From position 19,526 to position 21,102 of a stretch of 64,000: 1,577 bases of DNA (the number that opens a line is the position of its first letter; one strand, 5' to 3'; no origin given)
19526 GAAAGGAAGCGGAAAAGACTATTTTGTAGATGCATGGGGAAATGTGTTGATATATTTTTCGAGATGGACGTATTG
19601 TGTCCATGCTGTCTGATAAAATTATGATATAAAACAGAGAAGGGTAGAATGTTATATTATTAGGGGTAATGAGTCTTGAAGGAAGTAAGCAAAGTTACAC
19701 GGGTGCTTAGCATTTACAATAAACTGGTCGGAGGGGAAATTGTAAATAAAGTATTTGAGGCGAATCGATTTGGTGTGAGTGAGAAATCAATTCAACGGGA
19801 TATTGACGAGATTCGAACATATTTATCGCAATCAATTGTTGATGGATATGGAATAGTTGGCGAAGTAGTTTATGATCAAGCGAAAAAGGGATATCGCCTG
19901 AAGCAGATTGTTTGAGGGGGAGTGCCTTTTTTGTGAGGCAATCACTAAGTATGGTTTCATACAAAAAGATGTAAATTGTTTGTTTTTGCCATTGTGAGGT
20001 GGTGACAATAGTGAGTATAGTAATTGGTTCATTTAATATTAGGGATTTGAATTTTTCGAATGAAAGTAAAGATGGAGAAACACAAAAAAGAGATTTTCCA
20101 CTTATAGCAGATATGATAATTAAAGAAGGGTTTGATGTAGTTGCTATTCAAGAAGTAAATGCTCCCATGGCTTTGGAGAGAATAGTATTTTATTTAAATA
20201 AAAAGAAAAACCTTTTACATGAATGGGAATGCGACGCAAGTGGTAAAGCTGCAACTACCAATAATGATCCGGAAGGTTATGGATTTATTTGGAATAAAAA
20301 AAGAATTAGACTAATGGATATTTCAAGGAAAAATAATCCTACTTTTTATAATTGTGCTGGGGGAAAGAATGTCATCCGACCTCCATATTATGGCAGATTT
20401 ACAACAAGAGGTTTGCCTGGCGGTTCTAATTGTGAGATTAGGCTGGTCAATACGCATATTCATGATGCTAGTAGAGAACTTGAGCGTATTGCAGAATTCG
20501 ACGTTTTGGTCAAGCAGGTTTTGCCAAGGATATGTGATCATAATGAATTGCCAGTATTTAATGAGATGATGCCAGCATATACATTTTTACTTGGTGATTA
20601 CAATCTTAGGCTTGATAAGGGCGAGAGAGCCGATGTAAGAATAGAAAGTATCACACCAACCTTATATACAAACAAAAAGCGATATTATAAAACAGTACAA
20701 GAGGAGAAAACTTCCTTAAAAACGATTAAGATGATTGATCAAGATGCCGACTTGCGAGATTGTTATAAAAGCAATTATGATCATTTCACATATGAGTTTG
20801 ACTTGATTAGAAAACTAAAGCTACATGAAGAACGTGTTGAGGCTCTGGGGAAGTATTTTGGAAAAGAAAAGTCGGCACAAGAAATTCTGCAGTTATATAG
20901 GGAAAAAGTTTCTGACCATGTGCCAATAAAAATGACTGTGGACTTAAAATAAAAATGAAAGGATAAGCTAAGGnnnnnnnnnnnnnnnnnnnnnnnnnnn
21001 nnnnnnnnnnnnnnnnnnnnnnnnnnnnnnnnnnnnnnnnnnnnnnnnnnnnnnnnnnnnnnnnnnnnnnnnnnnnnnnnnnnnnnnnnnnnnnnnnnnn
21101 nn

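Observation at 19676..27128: Candidate undescribed multi-component system: HTH, EEP nuclease, 861-aa protein, five small proteins, AAA+ ATPase, TerB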

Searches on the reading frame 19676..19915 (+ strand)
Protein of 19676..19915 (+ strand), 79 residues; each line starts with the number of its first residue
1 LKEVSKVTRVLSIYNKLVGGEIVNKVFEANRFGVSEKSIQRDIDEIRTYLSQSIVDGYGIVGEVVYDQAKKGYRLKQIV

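Call 4: search_protein_families(library=pfam, proteins=[window:19676-19915:+], max_evalue=0.1)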
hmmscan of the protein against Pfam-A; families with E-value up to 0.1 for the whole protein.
window:19676-19915:+ (79 aa): 1 family
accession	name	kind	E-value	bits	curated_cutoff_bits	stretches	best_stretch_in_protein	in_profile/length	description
PF08279.18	HTH_11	-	0.0019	18.5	25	1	29-73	22-54/55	HTH domain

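Call 5: search_protein_families(library=padloc, proteins=[window:19676-19915:+], max_evalue=0.1)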
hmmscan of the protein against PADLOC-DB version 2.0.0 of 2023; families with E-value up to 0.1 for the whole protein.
window:19676-19915:+ (79 aa): 1 family
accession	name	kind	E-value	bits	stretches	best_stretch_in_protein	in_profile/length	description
PDLC01457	WYL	-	3.9e-05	21.3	1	6-76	2-60/229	"CAS-I,CAS-II,CAS-III,CAS-IV,CAS-V,CAS-VI; associated_signaling"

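Call 6: search_protein_families(library=ncbifam, proteins=[window:19676-19915:+], max_evalue=0.1)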
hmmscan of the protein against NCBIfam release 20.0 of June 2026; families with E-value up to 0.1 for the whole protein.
window:19676-19915:+ (79 aa): 0 families

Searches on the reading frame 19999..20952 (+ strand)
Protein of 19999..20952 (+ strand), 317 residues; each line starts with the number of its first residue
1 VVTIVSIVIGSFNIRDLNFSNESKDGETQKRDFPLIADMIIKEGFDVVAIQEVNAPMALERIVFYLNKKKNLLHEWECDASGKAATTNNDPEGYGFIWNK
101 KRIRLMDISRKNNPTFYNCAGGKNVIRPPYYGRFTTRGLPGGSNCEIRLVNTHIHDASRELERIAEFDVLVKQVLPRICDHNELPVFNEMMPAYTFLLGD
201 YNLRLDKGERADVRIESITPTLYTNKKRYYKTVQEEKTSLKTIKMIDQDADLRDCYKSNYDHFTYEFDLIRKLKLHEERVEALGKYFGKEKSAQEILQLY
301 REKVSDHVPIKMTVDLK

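Call 4: search_protein_families(library=pfam, proteins=[window:19999-20952:+], max_evalue=0.1)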
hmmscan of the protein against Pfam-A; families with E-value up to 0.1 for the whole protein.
window:19999-20952:+ (317 aa): 1 family
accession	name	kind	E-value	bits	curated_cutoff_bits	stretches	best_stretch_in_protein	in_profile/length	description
PF03372.29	Exo_endo_phos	-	0.018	15.3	24.5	0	35-212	14-165/225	Endonuclease/Exonuclease/phosphatase family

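Call 5: search_protein_families(library=padloc, proteins=[window:19999-20952:+], max_evalue=0.1)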
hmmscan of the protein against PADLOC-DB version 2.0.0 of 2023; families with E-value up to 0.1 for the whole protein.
window:19999-20952:+ (317 aa): 0 families

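Call 6: search_protein_families(library=ncbifam, proteins=[window:19999-20952:+], max_evalue=0.1)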
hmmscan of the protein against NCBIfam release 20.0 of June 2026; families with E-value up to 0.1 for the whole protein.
window:19999-20952:+ (317 aa): 2 families
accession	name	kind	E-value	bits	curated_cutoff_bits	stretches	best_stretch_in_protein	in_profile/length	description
NF045851.1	mem_nucl_MnuA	subfamily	2.8e-17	63.7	185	2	9-153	1-148/317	MnuA family membrane nuclease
TIGR04134.1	lipo_with_rSAM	hypoth_equivalog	0.038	14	39.8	0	214-262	71-121/150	radical SAM-associated putative lipoprotein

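Call 32: search_solved_structures(query=window:19999-20952:+, max_evalue=1, show_alignments=2)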
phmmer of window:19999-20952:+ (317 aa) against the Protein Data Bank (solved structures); distinct sequences matched with E-value up to 1: 7.
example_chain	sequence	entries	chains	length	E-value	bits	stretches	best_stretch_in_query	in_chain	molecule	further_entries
4mo9_A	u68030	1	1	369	0.029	16.7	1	270-305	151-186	Periplasmic binding protein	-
8cik_A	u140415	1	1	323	0.14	14.5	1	163-230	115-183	Chymosin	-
1cms_A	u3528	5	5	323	0.14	14.5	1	163-231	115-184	PROCHYMOSIN A/B PRECURSOR | CHYMOSIN | CHYMOSIN B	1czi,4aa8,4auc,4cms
3cms_A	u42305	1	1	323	0.16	14.3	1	163-231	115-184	CHYMOSIN B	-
3mpr_A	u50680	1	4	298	0.18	14.1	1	6-53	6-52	Putative endonuclease/exonuclease/phosphatase family protein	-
4c1r_A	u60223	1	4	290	0.47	12.7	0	6-53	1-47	MANNOSYL-6-PHOSPHATASE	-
4aa9_A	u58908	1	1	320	0.88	11.8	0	160-230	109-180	CHYMOSIN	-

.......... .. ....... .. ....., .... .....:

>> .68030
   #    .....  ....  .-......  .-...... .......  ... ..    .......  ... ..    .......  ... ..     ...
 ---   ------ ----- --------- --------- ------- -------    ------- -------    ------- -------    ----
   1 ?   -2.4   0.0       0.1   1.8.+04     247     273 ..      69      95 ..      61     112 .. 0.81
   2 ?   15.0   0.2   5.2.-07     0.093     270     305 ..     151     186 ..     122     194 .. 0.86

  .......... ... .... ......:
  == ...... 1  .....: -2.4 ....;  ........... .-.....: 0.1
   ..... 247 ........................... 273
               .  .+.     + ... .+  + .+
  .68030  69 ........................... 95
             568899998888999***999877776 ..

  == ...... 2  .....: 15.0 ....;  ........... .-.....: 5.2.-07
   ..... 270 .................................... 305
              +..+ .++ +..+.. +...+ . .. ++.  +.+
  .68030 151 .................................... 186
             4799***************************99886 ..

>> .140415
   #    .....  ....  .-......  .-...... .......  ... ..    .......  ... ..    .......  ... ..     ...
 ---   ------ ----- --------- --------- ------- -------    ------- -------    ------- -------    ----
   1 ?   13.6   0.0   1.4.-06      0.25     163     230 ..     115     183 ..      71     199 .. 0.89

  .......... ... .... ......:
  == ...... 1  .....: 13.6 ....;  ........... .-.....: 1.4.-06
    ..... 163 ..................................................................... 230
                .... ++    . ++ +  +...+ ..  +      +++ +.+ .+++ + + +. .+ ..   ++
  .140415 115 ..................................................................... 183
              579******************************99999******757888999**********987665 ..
